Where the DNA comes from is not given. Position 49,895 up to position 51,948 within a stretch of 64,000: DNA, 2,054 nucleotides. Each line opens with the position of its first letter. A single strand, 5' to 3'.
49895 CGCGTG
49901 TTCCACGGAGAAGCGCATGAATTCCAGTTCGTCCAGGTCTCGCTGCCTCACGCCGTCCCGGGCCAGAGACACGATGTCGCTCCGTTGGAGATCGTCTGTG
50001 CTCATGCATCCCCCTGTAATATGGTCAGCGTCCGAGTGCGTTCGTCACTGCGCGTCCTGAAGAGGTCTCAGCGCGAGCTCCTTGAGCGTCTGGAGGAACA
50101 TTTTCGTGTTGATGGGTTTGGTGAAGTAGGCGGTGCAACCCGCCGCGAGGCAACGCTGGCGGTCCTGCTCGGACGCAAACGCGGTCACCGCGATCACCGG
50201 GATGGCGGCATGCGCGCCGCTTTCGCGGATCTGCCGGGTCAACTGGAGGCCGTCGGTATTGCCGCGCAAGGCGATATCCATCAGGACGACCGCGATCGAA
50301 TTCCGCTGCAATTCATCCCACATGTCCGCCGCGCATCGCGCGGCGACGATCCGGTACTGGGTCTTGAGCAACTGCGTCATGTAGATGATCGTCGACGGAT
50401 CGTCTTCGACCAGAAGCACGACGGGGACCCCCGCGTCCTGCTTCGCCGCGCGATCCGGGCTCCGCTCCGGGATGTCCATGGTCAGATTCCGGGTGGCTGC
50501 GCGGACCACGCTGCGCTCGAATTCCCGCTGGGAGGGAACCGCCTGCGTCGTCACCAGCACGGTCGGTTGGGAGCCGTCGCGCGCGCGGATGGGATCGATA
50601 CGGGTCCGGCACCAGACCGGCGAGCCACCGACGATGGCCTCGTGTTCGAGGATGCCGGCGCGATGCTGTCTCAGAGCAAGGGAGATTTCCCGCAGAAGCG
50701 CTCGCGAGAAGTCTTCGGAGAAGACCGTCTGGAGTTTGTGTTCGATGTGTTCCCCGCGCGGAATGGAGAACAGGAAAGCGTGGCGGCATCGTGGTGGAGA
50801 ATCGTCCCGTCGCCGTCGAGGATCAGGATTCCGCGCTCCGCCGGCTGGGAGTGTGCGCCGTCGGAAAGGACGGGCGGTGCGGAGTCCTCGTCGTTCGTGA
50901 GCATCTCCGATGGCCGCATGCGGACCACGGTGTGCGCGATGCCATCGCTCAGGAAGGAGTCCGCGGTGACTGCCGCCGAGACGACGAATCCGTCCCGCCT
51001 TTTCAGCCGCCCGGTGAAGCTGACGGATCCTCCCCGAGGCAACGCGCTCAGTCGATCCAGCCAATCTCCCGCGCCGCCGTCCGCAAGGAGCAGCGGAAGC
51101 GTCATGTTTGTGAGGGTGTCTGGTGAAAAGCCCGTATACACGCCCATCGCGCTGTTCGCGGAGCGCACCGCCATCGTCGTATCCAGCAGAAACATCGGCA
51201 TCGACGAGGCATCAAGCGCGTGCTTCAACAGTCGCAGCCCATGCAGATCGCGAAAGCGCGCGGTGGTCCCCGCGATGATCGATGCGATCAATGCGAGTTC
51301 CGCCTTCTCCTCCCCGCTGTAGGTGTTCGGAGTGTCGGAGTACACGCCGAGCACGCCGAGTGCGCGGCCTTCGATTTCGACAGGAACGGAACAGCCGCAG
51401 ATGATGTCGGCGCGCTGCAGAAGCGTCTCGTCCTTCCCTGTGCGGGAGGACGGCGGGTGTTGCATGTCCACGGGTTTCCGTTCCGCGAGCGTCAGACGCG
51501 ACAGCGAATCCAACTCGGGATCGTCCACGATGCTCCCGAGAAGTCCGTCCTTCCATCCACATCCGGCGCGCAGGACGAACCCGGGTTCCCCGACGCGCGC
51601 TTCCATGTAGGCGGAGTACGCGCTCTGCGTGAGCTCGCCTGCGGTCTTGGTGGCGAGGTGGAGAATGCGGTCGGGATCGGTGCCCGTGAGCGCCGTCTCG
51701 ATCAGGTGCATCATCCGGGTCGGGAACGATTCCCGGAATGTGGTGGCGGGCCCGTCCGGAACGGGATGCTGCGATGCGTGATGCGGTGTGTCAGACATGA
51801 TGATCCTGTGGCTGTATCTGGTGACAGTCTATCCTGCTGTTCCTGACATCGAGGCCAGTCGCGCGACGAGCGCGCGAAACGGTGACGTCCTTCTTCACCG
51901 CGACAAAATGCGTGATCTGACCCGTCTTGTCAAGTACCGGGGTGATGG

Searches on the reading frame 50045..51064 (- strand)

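Call 63: search_protein_families(library=pfam, max_evalue=0.001, proteins=[window:50045-51064:-])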
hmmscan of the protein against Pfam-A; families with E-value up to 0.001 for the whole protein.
window:50045-51064:- (339 aa): 2 families
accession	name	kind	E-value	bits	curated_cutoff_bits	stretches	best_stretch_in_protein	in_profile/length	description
PF00072.30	Response_reg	-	6.1e-21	75.1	30.2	1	216-327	1-110/111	Response regulator receiver domain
PF08448.16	PAS_4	-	0.00071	20.2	23.1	0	98-176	27-105/110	PAS fold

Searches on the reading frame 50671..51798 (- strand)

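Call 63: search_protein_families(library=pfam, max_evalue=0.001, proteins=[window:50671-51798:-])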
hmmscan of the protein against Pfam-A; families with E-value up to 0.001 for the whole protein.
window:50671-51798:- (375 aa): 4 families
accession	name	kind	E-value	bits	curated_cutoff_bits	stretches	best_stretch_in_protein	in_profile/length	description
PF13185.12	GAF_2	-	1.6e-07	32.1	28.6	1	40-176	2-132/136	GAF domain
PF01590.32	GAF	-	1.5e-06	29.2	22.4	1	41-176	1-130/133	GAF domain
PF08448.16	PAS_4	-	0.00019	22.1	23.1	0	195-260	1-66/110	PAS fold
PF00989.32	PAS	-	0.00022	21.6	22.6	0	191-279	3-93/113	PAS fold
